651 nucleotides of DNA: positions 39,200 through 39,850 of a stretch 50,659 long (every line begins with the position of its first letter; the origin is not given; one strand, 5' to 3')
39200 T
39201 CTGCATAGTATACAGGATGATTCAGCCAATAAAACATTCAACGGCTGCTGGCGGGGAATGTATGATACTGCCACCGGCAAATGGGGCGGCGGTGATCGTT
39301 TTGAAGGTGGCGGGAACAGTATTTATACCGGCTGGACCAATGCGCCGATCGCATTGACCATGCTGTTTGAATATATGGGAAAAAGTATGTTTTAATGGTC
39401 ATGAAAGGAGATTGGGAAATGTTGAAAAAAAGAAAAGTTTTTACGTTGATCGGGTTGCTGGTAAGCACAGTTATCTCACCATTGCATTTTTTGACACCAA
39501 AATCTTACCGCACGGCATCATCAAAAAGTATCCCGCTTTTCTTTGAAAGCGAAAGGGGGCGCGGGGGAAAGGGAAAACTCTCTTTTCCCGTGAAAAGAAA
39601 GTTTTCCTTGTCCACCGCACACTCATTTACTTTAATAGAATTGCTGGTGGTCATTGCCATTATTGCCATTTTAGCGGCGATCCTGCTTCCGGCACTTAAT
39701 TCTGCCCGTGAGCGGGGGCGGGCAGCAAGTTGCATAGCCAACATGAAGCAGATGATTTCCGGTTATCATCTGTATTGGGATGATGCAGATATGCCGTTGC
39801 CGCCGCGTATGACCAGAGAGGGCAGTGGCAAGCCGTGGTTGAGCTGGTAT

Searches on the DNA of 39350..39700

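Call 18: search_rna_families(source=window, start=39350, end=39700, threshold=evalue, max_evalue=10)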
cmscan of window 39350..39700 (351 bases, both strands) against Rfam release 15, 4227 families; matches with E-value up to 10: 13.
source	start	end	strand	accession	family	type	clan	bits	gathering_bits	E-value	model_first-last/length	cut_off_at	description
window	39551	39628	+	RF04059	MIR5020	Gene; miRNA;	-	23.5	73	0.017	1-109/109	no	MIR5020 microRNA precursor family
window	39534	39615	+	RF01724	SAM-Chlorobi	Cis-reg;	-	20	35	0.14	1-87/87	no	SAM-Chlorobi RNA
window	39536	39644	+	RF04164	MIR1507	Gene; miRNA;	-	18.5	73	0.13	1-107/107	no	MIR1507 microRNA precursor family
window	39539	39609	+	RF02618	SSRC34_2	Gene; sRNA;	-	18.4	48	1.3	1-125/125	no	Streptococcus sRNA 34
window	39467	39608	+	RF04180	BTnc231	Gene; sRNA;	-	17.1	80.4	0.34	1-154/154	no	Bacteroides sRNA BTnc231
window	39538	39640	+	RF04113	MIR1523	Gene; miRNA;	-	16.9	96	1.4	1-92/92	no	MIR1523 microRNA precursor family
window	39535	39643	-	RF04164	MIR1507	Gene; miRNA;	-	16.8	73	0.43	1-107/107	no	MIR1507 microRNA precursor family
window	39560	39619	-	RF03659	MIR2871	Gene; miRNA;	-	16.8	99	1.7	1-118/118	no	MIR2871 microRNA precursor family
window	39401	39492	+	RF04179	BTnc049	Gene; sRNA;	-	16.6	81.9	2.3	1-111/111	no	Bacteroides sRNA BTnc049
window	39545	39630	-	RF03873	mir-3192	Gene; miRNA;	-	15.2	80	3.5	1-77/77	no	mir-3192 microRNA precursor family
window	39560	39618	+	RF03469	mir-1179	Gene; miRNA;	-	14.2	80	5.7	1-82/82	no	mir-1179 microRNA precursor family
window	39520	39610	+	RF00516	ylbH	Cis-reg; leader;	-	12.6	50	2.7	1-122/122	no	ylbH leader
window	39507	39700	+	RF01264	snR83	Gene; snRNA; snoRNA; HACA-box;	CL00023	11.8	75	2.1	1-198/308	3'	Small nucleolar RNA snR83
